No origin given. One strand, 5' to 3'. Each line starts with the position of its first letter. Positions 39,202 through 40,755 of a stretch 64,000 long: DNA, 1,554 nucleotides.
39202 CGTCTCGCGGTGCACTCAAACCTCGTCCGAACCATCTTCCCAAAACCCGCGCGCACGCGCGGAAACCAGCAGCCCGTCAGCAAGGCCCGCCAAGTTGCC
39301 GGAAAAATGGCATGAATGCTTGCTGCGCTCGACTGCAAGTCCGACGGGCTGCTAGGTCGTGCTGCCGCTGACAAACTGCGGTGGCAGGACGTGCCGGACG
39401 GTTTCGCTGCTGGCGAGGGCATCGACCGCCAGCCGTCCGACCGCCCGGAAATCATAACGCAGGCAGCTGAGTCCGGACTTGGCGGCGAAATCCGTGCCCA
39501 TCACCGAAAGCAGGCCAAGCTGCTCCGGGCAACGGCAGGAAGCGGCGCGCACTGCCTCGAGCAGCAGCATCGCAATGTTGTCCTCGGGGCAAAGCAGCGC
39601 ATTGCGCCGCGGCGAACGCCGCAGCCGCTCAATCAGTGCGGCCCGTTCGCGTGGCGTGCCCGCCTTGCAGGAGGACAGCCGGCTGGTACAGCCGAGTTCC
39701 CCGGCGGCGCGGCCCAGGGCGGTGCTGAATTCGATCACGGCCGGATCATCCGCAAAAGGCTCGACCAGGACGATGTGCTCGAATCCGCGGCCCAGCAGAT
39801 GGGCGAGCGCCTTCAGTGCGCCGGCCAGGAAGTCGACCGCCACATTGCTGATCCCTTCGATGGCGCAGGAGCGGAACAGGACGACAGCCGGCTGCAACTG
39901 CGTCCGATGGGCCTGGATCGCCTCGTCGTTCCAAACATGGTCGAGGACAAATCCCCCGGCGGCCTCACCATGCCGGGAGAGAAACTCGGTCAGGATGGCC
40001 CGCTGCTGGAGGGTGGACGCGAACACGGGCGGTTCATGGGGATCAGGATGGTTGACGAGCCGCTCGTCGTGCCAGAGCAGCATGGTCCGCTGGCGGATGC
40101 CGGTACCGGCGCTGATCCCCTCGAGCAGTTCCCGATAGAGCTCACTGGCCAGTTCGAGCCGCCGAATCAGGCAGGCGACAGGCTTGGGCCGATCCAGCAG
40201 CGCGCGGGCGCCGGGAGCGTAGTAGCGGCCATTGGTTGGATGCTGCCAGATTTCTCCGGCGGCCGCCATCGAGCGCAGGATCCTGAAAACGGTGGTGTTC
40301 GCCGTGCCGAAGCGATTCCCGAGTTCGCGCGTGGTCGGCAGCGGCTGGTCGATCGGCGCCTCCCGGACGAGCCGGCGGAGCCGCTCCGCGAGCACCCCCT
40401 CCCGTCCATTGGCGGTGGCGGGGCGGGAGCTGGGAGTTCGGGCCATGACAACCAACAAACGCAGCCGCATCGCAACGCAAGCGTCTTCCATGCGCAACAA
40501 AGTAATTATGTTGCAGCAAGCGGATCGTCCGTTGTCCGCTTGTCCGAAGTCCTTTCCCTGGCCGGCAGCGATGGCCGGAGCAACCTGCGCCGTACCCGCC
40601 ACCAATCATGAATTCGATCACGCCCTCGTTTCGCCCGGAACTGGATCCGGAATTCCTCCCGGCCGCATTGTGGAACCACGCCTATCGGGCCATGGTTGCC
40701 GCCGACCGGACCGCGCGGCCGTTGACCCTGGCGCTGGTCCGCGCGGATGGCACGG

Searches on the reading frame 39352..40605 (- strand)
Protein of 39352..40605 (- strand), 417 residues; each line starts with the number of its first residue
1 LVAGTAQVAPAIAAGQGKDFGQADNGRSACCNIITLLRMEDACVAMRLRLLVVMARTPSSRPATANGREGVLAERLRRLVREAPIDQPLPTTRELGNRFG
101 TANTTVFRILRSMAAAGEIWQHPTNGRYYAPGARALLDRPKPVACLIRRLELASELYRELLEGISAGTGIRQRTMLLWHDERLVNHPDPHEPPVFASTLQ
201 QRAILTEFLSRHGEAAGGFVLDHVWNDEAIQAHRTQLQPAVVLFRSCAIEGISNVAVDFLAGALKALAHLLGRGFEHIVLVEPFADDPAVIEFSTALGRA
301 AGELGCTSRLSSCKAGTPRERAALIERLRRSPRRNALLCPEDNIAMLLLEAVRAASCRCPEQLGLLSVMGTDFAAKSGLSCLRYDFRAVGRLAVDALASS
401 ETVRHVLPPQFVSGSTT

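Call 8: search_protein_families(library=pfam, proteins=[window:39352-40605:-], max_evalue=0.00001)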
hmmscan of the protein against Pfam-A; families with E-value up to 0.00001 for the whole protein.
window:39352-40605:- (417 aa): 1 family
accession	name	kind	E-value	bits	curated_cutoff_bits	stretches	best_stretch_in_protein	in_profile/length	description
PF13377.12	Peripla_BP_3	-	1.5e-14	54.9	26.5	1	268-399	2-143/167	Periplasmic binding protein-like domain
